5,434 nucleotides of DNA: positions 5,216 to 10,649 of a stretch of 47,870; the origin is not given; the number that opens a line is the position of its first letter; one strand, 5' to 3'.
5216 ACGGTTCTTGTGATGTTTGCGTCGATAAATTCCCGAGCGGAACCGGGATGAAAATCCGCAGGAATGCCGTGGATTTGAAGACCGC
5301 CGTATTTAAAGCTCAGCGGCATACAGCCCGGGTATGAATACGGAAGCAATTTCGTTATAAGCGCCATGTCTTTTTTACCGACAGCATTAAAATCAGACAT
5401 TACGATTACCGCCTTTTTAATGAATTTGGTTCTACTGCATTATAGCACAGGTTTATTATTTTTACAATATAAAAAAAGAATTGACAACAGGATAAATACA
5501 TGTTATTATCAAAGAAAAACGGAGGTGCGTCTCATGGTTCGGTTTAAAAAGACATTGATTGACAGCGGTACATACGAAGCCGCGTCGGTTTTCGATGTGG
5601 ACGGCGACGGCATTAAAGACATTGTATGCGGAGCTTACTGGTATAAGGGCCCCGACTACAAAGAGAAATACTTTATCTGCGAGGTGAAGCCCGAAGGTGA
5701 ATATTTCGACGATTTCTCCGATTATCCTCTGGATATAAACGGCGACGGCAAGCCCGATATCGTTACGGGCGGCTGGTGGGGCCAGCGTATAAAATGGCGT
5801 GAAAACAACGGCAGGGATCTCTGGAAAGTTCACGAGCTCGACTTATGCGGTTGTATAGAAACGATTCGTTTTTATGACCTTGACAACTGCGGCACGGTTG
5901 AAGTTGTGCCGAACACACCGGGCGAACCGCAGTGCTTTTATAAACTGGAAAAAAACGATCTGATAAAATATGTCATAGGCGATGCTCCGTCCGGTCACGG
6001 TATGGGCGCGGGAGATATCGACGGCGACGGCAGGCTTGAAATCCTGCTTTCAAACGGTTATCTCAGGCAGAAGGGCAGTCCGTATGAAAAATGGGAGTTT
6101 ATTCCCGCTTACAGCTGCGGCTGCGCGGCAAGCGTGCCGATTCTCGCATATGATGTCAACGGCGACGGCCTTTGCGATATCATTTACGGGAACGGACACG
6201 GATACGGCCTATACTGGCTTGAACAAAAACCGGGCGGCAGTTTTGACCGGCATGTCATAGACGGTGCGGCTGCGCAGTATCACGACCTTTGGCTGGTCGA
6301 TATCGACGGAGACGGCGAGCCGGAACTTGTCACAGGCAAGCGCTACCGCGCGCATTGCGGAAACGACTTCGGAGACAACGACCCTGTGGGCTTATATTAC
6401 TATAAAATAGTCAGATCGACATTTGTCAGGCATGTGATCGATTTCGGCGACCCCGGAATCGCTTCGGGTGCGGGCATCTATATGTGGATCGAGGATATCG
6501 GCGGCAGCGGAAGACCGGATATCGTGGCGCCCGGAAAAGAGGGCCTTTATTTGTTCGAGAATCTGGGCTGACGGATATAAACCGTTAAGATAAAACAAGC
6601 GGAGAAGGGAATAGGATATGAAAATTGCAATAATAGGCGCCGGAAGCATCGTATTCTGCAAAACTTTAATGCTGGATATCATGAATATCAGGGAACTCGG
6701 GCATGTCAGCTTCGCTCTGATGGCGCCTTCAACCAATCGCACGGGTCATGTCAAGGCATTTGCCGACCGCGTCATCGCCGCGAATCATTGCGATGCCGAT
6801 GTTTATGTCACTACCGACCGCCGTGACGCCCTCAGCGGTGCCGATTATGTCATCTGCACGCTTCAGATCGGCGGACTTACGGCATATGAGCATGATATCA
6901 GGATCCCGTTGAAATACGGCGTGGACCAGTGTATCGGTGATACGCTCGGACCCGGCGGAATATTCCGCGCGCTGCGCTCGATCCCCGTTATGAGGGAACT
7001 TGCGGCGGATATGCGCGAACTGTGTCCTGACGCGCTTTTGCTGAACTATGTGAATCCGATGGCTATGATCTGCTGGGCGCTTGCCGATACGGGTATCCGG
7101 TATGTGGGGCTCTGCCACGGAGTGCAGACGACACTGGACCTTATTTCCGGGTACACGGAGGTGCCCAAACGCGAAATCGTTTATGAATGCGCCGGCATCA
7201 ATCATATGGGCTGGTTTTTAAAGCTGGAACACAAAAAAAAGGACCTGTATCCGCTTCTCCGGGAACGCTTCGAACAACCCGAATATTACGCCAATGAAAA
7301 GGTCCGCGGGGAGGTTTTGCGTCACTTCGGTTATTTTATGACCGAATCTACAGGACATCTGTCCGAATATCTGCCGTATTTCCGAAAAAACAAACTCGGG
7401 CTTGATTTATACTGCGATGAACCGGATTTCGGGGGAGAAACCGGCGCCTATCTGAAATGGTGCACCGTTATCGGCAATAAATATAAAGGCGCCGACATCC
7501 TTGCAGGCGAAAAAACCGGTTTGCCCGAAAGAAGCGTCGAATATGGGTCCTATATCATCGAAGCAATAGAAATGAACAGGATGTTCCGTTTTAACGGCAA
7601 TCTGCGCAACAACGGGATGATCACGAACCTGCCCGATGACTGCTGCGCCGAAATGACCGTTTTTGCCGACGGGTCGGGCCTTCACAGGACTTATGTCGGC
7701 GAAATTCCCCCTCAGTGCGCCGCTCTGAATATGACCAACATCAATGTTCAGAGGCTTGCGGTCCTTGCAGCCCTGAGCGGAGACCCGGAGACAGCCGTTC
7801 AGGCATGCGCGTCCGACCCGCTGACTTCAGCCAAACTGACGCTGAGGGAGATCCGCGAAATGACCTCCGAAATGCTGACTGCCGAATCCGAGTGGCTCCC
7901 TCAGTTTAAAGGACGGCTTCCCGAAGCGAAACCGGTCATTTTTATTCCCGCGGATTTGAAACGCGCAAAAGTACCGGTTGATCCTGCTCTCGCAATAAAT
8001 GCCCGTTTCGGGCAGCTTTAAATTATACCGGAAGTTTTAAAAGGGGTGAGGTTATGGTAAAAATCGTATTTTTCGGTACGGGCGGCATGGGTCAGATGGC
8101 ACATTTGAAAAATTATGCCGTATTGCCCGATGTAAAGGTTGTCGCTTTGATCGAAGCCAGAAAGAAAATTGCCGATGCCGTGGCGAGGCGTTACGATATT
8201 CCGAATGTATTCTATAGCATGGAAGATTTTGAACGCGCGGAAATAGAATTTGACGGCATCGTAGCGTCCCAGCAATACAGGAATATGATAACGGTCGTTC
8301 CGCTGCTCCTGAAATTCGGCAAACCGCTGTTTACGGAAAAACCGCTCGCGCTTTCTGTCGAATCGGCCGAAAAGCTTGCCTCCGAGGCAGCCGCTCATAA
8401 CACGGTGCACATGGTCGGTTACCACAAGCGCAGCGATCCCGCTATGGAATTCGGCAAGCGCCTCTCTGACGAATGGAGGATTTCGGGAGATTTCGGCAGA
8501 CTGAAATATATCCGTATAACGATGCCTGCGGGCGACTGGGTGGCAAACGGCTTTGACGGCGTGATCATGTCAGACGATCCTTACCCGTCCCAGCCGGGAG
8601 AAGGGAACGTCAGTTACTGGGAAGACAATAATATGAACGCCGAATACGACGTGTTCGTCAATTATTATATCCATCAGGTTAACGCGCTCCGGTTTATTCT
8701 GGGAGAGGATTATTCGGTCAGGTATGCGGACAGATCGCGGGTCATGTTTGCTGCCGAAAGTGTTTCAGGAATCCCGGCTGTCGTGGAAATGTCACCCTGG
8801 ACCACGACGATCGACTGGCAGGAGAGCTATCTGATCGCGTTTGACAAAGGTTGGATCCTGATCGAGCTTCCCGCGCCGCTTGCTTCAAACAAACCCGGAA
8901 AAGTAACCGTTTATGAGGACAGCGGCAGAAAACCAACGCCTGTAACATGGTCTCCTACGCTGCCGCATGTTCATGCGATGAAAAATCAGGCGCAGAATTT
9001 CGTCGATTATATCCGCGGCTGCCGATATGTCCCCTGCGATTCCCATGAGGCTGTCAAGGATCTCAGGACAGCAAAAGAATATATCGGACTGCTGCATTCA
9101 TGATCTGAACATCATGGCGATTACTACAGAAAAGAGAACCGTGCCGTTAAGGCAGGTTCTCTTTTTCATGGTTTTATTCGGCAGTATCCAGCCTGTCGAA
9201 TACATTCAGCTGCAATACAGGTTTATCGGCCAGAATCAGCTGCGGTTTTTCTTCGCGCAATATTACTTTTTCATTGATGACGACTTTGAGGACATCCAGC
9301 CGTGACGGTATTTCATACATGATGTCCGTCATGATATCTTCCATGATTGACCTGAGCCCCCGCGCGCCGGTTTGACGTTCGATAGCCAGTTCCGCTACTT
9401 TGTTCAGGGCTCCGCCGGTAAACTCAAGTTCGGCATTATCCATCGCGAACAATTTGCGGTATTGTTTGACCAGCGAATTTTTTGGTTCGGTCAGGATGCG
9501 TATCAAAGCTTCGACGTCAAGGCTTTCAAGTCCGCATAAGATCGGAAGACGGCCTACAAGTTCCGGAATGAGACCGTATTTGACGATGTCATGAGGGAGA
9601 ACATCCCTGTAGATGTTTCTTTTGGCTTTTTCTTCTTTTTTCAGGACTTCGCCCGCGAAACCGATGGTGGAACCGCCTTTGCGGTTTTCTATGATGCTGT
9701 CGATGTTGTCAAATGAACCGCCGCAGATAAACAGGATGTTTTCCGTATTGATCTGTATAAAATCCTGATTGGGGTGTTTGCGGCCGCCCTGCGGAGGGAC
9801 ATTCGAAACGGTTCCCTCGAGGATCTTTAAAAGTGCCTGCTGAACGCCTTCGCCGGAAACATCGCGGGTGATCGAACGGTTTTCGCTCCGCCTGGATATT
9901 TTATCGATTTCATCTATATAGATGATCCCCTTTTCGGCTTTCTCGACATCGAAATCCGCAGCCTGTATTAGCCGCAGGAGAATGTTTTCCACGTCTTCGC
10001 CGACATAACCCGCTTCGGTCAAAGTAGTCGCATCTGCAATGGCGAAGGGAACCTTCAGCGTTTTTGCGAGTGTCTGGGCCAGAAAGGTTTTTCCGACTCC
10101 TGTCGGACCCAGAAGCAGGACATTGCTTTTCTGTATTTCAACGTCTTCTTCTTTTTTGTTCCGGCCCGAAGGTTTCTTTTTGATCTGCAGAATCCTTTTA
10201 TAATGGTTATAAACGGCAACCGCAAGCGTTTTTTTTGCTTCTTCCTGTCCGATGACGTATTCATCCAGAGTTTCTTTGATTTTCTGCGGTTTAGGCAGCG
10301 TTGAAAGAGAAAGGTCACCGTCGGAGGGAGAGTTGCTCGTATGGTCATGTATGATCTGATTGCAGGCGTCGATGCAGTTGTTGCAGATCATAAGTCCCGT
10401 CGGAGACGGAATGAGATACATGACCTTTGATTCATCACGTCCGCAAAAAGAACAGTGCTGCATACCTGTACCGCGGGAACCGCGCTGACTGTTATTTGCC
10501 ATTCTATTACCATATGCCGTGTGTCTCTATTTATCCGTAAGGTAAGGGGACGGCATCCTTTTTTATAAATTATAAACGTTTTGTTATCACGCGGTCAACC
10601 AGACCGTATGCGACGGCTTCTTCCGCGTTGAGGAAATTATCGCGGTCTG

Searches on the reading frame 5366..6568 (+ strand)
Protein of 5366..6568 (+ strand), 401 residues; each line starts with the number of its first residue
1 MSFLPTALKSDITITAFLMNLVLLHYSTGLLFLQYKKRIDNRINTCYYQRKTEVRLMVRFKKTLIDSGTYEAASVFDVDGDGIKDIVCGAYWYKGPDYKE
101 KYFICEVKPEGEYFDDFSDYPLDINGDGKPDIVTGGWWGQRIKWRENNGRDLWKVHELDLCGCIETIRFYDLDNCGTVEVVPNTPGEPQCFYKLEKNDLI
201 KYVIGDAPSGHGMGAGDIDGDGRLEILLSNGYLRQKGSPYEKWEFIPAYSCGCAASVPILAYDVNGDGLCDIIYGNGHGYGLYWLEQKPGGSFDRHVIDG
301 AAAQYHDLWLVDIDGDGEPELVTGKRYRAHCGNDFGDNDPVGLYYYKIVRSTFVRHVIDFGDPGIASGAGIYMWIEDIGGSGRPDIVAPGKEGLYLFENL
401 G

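Call 14: search_protein_families(library=pfam, proteins=[window:5366-6568:+], max_evalue=0.001)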
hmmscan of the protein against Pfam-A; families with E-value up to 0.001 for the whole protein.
window:5366-6568:+ (401 aa): 2 families
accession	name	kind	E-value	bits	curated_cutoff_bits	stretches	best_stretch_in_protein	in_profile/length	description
PF13517.12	FG-GAP_3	-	2.2e-23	83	26.9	2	263-322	1-60/61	FG-GAP-like repeat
PF01839.29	FG-GAP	-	6.1e-19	67.9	22.1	0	72-94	5-26/37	FG-GAP repeat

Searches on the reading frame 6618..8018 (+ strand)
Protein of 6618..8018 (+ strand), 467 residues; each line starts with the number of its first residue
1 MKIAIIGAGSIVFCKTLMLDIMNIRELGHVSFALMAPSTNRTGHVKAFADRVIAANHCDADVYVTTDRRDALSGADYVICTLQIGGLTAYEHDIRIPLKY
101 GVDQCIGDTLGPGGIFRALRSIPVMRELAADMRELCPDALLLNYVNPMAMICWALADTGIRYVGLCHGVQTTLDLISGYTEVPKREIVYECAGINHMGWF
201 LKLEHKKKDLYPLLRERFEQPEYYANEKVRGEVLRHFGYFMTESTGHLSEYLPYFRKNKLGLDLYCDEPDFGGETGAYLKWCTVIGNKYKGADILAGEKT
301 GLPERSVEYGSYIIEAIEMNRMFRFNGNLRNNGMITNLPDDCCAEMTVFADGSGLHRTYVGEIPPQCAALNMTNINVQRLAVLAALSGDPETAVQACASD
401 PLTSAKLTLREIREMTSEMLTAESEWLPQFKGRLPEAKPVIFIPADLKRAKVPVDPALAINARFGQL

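Call 14: search_protein_families(library=pfam, proteins=[window:6618-8018:+], max_evalue=0.001)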
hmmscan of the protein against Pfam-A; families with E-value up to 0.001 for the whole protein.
window:6618-8018:+ (467 aa): 2 families
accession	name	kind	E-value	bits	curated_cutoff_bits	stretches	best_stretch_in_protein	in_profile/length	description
PF11975.13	Glyco_hydro_4C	-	5.4e-52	177.3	24.1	1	191-403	1-211/211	Family 4 glycosyl hydrolase C-terminal domain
PF02056.22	Glyco_hydro_4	-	1.1e-49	168.9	23.2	1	2-176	1-177/183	Family 4 glycosyl hydrolase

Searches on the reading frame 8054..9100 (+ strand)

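Call 14: search_protein_families(library=pfam, proteins=[window:8054-9100:+], max_evalue=0.001)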
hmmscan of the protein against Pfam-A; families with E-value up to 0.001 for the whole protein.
window:8054-9100:+ (349 aa): 1 family
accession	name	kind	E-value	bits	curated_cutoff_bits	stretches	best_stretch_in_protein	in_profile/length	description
PF01408.29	GFO_IDH_MocA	-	3.2e-12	47.6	24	1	3-123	2-120/120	Oxidoreductase family, NAD-binding Rossmann fold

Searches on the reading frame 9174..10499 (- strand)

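Call 6: search_protein_families(library=pfam, proteins=[window:9174-10499:-], max_evalue=0.001)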
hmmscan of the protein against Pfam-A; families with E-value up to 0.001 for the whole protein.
window:9174-10499:- (441 aa): 14 families
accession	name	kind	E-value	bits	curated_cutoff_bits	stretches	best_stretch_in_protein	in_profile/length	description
PF07724.20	AAA_2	-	9.7e-34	117.2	27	1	124-320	3-165/166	AAA domain (Cdc48 subfamily)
PF00004.35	AAA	-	5e-17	63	21.2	1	127-267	1-115/131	ATPase family associated with various cellular activities (AAA)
PF06689.19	zf-C4_ClpX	-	8.9e-14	51.5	27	1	15-51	2-38/39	ClpX C4-type zinc finger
PF10431.15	ClpB_D2-small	-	1.5e-08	35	21.9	1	327-399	1-69/81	C-terminal, D2-small domain, of ClpB protein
PF07728.20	AAA_5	-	2.4e-07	31.3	22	1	126-203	1-80/139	AAA domain (dynein-related subfamily)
PF05496.18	RuvB_N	-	1.3e-05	25.5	27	1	123-206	32-101/159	Holliday junction DNA helicase RuvB P-loop domain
PF13401.12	AAA_22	-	2.1e-05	25.3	27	0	124-175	5-59/130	AAA domain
PF00493.29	MCM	-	2.4e-05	24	23.3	1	111-205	42-137/224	MCM P-loop domain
PF14532.12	Sigma54_activ_2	-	4.8e-05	24.1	25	1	118-204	15-84/138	Sigma-54 interaction domain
PF00158.32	Sigma54_activat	-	5.3e-05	23.4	20.2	0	118-146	16-44/168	Sigma-54 interaction domain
PF13173.12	AAA_14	-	8.6e-05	23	27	1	125-203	3-76/129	AAA domain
PF01078.27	Mg_chelatase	-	0.00012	22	20.3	0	124-148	22-46/207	Magnesium chelatase, subunit ChlI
PF01695.23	IstB_IS21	-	0.00016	21.7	24.1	1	123-146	91-114/238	IstB-like ATP binding protein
PF13191.12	AAA_16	-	0.00033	21.6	32.6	0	124-151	24-51/167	AAA ATPase domain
